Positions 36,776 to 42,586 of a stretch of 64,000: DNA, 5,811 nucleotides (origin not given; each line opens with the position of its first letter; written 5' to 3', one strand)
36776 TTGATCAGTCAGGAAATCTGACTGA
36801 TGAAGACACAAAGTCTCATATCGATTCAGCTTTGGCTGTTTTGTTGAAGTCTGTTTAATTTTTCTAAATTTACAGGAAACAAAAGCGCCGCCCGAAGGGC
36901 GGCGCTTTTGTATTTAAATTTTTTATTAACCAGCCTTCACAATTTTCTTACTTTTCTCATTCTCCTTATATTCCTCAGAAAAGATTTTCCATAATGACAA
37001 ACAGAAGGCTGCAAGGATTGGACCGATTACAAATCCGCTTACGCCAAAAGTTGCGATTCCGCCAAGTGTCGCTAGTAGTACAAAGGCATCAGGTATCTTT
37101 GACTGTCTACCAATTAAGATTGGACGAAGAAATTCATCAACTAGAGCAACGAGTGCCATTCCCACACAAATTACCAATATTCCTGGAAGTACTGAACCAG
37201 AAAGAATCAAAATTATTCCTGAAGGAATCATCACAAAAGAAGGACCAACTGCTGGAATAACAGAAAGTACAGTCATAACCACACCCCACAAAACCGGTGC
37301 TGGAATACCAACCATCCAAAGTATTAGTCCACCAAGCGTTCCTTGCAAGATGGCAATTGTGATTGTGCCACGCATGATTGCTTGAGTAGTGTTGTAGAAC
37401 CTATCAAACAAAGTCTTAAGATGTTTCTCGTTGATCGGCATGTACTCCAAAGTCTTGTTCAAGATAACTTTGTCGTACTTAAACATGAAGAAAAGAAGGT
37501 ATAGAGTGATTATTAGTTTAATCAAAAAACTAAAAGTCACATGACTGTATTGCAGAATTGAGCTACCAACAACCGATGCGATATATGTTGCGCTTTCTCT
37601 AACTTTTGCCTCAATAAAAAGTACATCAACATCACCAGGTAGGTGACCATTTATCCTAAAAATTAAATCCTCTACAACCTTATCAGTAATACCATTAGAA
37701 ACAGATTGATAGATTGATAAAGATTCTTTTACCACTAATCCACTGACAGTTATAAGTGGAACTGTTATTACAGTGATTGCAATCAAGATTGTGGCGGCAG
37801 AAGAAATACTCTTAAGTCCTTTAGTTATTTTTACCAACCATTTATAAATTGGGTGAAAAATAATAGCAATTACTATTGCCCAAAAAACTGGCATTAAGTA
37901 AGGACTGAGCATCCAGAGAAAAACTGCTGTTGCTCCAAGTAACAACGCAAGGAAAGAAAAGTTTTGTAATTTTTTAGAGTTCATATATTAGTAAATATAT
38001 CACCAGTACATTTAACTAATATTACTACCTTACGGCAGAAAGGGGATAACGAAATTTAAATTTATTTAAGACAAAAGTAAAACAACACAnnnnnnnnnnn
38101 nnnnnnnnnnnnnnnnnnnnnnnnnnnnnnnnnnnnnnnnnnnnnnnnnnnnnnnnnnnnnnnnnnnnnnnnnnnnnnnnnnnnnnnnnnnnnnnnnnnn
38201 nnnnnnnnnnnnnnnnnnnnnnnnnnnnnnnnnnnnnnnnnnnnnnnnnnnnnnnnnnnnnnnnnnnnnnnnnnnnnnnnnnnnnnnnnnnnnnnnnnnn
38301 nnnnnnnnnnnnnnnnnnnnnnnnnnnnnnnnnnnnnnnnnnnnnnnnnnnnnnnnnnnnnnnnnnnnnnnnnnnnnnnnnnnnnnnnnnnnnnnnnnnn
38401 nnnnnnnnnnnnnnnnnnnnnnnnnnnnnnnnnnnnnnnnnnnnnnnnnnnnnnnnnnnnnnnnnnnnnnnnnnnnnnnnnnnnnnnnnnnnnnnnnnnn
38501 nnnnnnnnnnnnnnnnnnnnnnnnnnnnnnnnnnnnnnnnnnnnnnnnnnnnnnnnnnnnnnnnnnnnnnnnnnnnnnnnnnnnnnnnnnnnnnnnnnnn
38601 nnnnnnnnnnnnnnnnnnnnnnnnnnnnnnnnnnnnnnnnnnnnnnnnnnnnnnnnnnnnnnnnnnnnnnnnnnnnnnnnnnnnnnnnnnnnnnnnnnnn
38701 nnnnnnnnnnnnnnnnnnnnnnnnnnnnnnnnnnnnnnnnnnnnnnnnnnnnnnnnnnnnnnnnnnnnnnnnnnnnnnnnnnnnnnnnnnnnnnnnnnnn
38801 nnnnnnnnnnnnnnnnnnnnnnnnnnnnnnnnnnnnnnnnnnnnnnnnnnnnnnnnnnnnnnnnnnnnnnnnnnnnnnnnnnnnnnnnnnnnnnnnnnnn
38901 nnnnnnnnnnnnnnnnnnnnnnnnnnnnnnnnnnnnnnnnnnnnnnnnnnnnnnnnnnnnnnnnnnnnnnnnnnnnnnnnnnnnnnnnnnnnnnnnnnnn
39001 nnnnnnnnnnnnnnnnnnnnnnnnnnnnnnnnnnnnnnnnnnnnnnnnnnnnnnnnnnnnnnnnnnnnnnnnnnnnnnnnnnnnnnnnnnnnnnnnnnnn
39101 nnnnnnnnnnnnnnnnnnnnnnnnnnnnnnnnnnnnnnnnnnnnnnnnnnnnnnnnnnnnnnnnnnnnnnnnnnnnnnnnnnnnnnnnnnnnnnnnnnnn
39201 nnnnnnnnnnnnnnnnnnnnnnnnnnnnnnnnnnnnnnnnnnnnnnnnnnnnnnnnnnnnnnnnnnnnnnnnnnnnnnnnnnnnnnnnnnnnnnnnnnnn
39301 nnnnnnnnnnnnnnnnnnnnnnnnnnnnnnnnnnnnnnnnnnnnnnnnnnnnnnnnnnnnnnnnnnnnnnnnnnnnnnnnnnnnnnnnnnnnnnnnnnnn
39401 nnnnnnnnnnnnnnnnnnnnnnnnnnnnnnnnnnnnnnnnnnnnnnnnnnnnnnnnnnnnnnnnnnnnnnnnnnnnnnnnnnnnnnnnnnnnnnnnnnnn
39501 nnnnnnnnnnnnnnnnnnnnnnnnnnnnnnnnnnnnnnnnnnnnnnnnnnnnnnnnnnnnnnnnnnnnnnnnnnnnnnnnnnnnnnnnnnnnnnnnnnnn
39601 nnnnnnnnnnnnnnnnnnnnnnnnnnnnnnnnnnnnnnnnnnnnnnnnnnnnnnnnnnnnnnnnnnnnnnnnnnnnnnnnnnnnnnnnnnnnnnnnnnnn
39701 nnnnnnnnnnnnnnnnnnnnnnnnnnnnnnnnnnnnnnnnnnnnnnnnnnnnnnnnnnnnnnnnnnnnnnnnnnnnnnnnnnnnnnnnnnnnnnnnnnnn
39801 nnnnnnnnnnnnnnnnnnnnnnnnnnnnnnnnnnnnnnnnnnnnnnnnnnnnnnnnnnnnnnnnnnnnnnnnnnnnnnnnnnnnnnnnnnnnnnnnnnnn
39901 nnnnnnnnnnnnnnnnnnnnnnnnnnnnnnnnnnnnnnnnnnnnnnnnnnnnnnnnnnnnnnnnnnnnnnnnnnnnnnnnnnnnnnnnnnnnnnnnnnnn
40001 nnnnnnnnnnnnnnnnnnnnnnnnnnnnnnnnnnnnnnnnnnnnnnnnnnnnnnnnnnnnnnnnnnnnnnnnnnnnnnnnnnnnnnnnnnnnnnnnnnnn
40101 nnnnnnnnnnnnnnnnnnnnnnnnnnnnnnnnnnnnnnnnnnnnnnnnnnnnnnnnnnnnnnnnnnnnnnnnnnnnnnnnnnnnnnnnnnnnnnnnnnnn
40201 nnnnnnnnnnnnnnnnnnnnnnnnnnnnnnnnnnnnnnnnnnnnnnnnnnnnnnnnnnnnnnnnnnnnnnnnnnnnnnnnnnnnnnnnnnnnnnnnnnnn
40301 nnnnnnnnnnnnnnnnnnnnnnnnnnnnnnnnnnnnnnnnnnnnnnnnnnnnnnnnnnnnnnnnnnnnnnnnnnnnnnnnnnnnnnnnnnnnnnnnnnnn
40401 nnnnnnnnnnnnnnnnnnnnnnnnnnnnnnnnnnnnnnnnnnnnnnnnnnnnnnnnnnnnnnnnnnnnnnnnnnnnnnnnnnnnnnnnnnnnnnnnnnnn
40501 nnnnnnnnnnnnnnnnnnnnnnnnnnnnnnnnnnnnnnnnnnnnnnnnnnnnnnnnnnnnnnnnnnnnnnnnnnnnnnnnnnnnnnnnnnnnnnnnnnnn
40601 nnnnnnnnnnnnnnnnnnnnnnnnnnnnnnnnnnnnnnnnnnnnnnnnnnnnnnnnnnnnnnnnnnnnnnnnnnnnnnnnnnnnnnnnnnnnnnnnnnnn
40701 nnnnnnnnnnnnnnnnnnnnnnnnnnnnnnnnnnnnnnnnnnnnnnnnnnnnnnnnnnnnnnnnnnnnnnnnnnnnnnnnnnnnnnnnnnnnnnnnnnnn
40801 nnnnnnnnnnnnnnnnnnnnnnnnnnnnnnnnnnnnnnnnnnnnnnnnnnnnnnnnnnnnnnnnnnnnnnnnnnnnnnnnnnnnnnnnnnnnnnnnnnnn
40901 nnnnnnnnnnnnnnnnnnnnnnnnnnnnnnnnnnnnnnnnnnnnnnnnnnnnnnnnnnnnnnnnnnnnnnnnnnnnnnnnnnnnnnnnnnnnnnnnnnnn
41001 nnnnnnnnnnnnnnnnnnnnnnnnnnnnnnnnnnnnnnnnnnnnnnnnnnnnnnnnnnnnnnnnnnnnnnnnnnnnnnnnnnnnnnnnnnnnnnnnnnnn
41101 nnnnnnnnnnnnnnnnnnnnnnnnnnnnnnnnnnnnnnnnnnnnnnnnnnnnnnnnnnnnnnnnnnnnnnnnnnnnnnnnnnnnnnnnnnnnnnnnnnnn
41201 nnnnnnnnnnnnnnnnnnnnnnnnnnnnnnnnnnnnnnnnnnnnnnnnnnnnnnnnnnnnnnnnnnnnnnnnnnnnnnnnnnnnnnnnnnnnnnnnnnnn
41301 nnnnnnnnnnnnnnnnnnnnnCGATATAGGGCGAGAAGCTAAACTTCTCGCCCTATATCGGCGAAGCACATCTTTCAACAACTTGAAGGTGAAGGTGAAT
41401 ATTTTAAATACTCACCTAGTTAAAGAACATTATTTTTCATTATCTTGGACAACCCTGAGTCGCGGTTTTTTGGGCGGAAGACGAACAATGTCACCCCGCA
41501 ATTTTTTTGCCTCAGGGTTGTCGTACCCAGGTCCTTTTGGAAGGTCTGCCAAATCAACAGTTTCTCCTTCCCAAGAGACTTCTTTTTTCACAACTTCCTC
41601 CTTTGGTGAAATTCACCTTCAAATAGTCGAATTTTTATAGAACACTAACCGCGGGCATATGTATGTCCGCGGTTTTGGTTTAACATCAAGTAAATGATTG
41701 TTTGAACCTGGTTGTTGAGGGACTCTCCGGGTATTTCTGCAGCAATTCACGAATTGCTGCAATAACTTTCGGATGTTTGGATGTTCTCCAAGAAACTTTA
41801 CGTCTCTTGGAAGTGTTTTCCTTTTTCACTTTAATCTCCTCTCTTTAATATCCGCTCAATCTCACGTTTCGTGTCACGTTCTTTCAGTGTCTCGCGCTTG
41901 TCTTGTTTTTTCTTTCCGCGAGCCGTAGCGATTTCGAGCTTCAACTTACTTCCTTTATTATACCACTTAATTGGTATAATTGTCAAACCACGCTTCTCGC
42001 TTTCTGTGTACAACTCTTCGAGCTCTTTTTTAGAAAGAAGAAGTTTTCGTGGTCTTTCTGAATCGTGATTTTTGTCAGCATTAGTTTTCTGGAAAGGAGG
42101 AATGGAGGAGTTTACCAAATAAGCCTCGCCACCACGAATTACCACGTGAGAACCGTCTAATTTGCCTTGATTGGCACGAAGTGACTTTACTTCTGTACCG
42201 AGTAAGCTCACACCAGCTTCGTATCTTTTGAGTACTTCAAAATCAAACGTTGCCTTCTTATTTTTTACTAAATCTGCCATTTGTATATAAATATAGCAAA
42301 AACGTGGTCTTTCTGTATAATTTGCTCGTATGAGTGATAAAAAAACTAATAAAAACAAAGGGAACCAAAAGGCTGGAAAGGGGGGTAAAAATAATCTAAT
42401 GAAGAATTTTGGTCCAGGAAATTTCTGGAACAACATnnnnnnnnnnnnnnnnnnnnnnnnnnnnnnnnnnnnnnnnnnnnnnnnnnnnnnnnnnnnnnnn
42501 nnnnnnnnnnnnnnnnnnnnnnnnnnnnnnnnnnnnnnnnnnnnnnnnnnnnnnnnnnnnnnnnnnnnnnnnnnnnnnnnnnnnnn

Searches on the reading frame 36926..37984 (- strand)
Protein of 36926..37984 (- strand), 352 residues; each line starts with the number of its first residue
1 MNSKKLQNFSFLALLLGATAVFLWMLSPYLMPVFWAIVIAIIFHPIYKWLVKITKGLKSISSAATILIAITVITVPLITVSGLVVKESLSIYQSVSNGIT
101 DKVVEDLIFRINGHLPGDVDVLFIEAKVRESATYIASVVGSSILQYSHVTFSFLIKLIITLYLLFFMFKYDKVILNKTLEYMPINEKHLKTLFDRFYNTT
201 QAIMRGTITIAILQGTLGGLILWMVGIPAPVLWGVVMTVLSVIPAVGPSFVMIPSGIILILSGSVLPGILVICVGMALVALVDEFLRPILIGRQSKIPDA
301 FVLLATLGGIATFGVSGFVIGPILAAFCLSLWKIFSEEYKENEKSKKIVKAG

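Call 55: search_protein_families(library=pfam, proteins=[window:36926-37984:-], max_evalue=0.0001)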
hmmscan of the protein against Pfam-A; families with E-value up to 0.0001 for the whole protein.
window:36926-37984:- (352 aa): 1 family
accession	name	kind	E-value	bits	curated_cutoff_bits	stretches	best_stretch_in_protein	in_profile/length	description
PF01594.21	AI-2E_transport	-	1.1e-46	160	34.3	1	13-331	5-322/327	AI-2E family transporter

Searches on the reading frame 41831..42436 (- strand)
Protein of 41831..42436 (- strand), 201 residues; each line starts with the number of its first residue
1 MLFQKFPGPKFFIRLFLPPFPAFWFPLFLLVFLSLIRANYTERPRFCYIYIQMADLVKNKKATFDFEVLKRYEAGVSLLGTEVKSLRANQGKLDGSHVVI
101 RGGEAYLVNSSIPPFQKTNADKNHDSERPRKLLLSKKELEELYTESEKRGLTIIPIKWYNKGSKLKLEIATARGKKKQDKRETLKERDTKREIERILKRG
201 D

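Call 69: search_protein_families(library=pfam, proteins=[window:41831-42436:-], max_evalue=0.0001)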
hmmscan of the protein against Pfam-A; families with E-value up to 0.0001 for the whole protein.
window:41831-42436:- (201 aa): 1 family
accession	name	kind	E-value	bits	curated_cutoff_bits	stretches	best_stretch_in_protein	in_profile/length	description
PF01668.23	SmpB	-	9.7e-49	165.4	27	1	57-198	2-142/143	SmpB protein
